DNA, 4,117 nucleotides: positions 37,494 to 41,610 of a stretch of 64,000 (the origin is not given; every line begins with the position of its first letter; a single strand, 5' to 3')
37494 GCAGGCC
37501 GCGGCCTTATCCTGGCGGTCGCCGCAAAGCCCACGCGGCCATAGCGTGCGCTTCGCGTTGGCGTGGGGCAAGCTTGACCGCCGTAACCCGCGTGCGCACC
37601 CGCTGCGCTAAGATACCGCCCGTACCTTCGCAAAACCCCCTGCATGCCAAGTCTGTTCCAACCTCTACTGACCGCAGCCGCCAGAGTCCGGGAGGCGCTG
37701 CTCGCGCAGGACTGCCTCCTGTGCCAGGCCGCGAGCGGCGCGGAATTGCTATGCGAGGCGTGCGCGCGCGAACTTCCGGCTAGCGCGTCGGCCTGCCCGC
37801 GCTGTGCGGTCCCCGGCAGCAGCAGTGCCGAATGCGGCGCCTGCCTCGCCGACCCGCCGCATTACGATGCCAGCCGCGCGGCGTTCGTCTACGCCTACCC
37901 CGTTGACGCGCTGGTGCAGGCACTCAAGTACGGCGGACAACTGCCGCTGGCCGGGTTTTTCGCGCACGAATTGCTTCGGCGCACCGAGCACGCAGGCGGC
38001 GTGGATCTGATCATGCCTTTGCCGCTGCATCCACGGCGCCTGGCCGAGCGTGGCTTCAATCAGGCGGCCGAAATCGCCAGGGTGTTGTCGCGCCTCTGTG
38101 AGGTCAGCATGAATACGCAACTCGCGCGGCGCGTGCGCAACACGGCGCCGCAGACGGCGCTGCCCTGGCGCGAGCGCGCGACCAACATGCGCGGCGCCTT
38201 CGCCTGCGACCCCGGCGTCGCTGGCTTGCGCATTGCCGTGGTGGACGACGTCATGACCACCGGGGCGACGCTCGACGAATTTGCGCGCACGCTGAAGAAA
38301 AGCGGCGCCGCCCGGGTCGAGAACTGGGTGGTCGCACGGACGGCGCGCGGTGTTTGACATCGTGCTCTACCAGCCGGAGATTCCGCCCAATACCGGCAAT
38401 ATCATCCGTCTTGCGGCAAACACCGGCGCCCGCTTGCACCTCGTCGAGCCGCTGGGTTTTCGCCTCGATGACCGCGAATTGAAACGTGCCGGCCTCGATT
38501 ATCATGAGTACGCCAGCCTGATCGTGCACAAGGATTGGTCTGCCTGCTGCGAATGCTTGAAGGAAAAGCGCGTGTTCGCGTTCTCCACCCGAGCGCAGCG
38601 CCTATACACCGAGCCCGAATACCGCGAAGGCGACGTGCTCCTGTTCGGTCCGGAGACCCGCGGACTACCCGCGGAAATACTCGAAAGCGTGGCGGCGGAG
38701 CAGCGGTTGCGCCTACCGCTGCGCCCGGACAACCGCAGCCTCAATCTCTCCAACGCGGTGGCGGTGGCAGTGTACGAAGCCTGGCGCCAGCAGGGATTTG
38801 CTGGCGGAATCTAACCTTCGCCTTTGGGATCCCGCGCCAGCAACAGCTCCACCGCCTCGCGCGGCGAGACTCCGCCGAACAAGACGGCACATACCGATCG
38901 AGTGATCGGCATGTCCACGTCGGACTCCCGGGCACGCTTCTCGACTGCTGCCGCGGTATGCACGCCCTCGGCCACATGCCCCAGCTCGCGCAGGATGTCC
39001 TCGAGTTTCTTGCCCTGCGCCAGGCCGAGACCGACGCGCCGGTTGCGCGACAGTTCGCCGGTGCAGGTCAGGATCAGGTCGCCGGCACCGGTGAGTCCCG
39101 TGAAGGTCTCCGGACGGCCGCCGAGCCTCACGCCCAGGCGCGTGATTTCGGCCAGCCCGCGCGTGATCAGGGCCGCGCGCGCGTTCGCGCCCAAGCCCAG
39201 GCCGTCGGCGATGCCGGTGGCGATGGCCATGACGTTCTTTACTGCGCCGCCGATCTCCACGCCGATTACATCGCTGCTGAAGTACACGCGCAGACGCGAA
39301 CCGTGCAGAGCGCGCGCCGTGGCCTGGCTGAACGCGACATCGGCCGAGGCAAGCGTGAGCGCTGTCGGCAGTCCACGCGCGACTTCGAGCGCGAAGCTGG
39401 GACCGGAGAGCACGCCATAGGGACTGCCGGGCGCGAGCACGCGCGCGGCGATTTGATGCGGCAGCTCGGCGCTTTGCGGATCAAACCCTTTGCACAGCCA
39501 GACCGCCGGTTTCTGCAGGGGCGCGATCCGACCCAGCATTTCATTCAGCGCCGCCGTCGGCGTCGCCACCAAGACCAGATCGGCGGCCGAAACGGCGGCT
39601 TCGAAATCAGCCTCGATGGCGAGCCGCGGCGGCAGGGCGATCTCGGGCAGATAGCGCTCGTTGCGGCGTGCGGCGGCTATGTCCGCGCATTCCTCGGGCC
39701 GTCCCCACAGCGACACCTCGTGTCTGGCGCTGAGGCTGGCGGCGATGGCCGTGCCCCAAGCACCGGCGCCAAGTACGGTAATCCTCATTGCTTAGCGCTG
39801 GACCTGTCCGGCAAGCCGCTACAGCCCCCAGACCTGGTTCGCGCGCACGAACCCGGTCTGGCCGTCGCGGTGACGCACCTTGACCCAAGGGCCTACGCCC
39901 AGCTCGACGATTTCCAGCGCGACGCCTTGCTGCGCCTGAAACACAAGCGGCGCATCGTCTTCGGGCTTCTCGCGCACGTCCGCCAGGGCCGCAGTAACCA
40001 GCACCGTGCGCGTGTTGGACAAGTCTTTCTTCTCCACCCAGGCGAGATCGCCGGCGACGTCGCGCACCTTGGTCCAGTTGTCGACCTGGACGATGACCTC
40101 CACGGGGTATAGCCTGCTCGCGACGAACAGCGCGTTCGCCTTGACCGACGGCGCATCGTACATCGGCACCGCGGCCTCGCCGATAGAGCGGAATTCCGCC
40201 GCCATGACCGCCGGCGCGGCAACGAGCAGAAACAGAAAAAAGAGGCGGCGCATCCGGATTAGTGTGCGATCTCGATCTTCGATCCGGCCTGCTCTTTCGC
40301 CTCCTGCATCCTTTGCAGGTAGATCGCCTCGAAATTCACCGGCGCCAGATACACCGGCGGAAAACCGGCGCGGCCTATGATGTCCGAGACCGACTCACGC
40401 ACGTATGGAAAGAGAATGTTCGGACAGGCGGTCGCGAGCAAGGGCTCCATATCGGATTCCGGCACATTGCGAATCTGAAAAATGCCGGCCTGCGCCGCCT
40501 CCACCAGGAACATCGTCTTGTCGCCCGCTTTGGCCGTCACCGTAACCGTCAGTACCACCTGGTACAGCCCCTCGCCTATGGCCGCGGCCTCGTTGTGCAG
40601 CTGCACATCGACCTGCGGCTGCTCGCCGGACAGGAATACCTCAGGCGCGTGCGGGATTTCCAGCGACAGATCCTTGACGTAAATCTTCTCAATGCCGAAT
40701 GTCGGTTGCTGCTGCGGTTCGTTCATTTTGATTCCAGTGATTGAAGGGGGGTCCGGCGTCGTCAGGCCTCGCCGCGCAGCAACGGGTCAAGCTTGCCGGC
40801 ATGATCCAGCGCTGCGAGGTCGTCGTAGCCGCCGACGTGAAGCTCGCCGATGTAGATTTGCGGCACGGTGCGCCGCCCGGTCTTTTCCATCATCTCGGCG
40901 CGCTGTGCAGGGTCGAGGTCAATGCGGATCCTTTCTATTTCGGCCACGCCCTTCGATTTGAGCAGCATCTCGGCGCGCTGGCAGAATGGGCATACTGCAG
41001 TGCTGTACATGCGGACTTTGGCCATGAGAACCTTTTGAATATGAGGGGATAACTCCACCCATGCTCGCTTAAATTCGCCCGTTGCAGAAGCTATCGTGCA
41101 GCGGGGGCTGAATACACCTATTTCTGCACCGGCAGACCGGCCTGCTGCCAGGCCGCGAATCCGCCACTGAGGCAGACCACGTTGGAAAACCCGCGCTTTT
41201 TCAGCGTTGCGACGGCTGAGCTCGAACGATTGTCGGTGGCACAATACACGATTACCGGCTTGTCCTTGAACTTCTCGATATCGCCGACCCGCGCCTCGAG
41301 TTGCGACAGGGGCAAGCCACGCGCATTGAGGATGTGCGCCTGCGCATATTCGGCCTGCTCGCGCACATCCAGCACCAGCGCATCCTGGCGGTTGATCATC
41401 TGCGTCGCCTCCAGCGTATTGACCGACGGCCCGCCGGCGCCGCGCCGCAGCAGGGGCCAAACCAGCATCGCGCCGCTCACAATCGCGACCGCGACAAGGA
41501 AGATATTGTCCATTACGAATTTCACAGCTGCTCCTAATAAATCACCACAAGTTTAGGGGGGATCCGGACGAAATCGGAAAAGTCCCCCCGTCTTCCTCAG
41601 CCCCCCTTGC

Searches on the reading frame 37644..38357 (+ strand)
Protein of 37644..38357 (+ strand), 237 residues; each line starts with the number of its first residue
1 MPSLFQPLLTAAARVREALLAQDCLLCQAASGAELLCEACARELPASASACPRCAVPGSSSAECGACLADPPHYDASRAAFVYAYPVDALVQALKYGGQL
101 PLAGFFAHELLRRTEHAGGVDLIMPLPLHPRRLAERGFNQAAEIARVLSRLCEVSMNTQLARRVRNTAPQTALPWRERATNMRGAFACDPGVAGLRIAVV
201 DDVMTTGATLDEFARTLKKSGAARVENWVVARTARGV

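Call 4: search_protein_families(library=pfam, proteins=[window:37644-38357:+], max_evalue=1)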
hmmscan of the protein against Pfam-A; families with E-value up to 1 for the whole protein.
window:37644-38357:+ (237 aa): 3 families
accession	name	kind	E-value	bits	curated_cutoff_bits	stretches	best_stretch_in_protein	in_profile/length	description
PF18912.6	DZR_2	-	1e-08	35.3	27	1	17-68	3-56/56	Double zinc ribbon domain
PF00156.33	Pribosyltran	-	6.8e-07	29.2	26.3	1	136-232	39-125/158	Phosphoribosyl transferase domain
PF17032.10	Zn_ribbon_15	-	0.11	13.8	28.9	1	24-54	40-72/73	zinc-ribbon family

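Call 5: search_protein_families(library=ncbifam, proteins=[window:37644-38357:+], max_evalue=1)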
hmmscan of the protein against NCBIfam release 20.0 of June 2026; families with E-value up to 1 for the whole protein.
window:37644-38357:+ (237 aa): 26 families (the best 25 are shown)
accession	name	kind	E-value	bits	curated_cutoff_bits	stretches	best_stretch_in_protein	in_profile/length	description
NF008616.0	PRK11595.1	equivalog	1.3e-46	159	304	1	22-233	6-226/227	DNA utilization protein GntX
TIGR00201.1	comF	subfamily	9.3e-30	104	233.55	1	37-232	1-190/190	ComF family protein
NF002620.0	PRK02277.1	subfamily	6.9e-06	25.9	115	1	191-231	138-178/201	orotate phosphoribosyltransferase-like protein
TIGR01251.1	ribP_PPkin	subfamily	0.00085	18.3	113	1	185-225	201-241/309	ribose-phosphate diphosphokinase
TIGR01367.1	pyrE_Therm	equivalog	0.00089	18.9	150.25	1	179-225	93-136/187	orotate phosphoribosyltransferase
TIGR00336.1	pyrE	equivalog_domain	0.0014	18.5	106.8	1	194-230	108-143/173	orotate phosphoribosyltransferase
NF006605.0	PRK09162.1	equivalog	0.0017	17.7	181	1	190-231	94-135/183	hypoxanthine-guanine phosphoribosyltransferase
NF005592.0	PRK07322.1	subfamily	0.0019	17.6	143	1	192-230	118-156/180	adenine phosphoribosyltransferase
NF002758.0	PRK02812.1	equivalog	0.0023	17.1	518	1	151-225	188-261/330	ribose-phosphate pyrophosphokinase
NF002095.0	PRK00934.1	equivalog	0.0028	16.9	296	1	192-227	203-238/287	ribose-phosphate diphosphokinase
NF005537.0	PRK07199.1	subfamily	0.0057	15.8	322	1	191-230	208-247/301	ribose-phosphate diphosphokinase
NF002635.0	PRK02304.1-4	subfamily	0.0083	15.7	146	1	194-230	115-151/188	adenine phosphoribosyltransferase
NF040646.1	HPT_Archaea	equivalog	0.0088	15.6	200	1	194-231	114-151/184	hypoxanthine/guanine phosphoribosyltransferase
NF005299.0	PRK06827.1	subfamily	0.0088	14.8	327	1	192-225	263-296/383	phosphoribosylpyrophosphate synthetase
NF002320.0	PRK01259.1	subfamily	0.013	14.9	297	1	192-227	212-247/316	ribose-phosphate diphosphokinase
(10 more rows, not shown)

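Call 46: find_related_loci(query=window:37644-38357:+, collection=metagenome_contigs, flank=6000)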
Query window:37644-38357:+ (237 aa) in metagenome_contigs; peptide patterns used: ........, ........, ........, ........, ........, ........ (x = any residue, [..] = any of these).
600 stretches matched a pattern (row limit reached: there are more); 479 encode a relative of the query (tblastn E <= 1e-3); the best 80 are kept; 80 distinct loci.
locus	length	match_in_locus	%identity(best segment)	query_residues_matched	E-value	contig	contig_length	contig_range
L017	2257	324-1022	78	5-237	5e-129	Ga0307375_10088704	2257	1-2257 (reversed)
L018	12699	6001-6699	79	5-237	2e-120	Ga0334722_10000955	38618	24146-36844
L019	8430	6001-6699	77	5-237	2e-120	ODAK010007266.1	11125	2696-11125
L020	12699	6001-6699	77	5-237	5e-120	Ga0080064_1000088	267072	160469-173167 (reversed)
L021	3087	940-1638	78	5-237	4e-123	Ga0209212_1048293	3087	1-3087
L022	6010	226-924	77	5-237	2e-119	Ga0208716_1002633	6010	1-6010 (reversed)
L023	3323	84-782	78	5-237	5e-122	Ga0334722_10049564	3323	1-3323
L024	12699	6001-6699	78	5-237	1e-118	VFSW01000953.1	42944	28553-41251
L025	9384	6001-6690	77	8-237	7e-118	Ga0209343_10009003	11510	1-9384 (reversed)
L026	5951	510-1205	78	5-236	1e-117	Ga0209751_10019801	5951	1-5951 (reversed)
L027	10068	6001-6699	76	5-237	2e-117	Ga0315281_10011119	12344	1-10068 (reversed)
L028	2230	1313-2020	76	3-237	5e-124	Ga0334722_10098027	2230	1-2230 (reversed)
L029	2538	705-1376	79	14-237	7e-123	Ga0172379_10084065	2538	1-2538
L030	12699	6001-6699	78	5-237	2e-117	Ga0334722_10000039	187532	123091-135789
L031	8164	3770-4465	77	6-237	6e-117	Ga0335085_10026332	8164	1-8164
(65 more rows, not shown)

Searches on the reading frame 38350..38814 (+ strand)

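Call 75: search_protein_families(library=pfam, proteins=[window:38350-38814:+], max_evalue=0.00001)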
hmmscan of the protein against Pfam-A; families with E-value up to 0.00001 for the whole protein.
window:38350-38814:+ (154 aa): 1 family
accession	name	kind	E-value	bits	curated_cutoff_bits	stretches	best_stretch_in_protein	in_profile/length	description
PF00588.24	SpoU_methylase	-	9.2e-34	117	29.7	1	3-142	3-142/142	SpoU rRNA Methylase family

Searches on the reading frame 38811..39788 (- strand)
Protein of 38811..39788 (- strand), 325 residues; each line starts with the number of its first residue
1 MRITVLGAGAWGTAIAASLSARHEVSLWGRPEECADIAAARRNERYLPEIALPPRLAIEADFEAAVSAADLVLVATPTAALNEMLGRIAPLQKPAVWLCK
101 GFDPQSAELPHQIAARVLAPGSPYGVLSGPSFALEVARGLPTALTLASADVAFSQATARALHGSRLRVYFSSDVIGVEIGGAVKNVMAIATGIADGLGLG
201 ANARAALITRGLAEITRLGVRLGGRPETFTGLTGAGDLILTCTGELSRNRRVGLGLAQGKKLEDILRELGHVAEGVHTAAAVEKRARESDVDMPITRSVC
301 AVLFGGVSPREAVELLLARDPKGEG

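Call 75: search_protein_families(library=pfam, proteins=[window:38811-39788:-], max_evalue=0.00001)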
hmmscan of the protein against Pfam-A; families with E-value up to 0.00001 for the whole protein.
window:38811-39788:- (325 aa): 5 families
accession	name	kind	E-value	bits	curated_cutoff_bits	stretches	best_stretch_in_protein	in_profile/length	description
PF07479.19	NAD_Gly3P_dh_C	-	4e-57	192.8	25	1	173-314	1-142/142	NAD-dependent glycerol-3-phosphate dehydrogenase C-terminus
PF01210.29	NAD_Gly3P_dh_N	-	1.2e-39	136.3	23.1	1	3-152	2-156/158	NAD-dependent glycerol-3-phosphate dehydrogenase N-terminus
PF20618.3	GPD_NAD_C_bact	-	5.3e-21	75.4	27.6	1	234-299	2-66/66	Bacterial GPD, NAD-dependent C-terminal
PF02558.23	ApbA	-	7.6e-09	35.8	22.2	1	3-95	1-93/150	Ketopantoate reductase PanE/ApbA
PF03807.23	F420_oxidored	-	4.6e-06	27.6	21.6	0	2-90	1-81/94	NADP oxidoreductase coenzyme F420-dependent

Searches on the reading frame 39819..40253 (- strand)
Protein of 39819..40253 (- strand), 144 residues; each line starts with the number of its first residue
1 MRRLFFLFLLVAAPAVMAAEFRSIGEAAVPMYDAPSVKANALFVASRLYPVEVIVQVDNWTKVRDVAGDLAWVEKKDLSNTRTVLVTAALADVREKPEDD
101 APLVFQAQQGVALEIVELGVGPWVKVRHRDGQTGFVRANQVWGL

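Call 75: search_protein_families(library=pfam, proteins=[window:39819-40253:-], max_evalue=0.00001)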
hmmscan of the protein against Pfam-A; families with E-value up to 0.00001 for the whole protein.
window:39819-40253:- (144 aa): 3 families
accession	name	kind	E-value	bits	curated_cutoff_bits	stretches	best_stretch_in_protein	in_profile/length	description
PF06347.19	SH3_4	-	1.6e-19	69.9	24.1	2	90-143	4-56/56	Bacterial SH3 domain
PF08239.17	SH3_3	-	1.9e-15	57.2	27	1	92-137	4-49/54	Bacterial SH3 domain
PF18348.7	SH3_16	-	2.3e-06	27.7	25.8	0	93-140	1-48/49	Bacterial dipeptidyl-peptidase Sh3 domain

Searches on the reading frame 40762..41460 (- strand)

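Call 75: search_protein_families(library=pfam, proteins=[window:40762-41460:-], max_evalue=0.00001)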
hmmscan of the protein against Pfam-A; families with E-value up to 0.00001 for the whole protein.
window:40762-41460:- (232 aa): 1 family
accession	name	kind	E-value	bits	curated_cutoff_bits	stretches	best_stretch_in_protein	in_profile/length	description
PF00462.30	Glutaredoxin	-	1e-17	64.5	22.9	1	149-209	1-60/60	Glutaredoxin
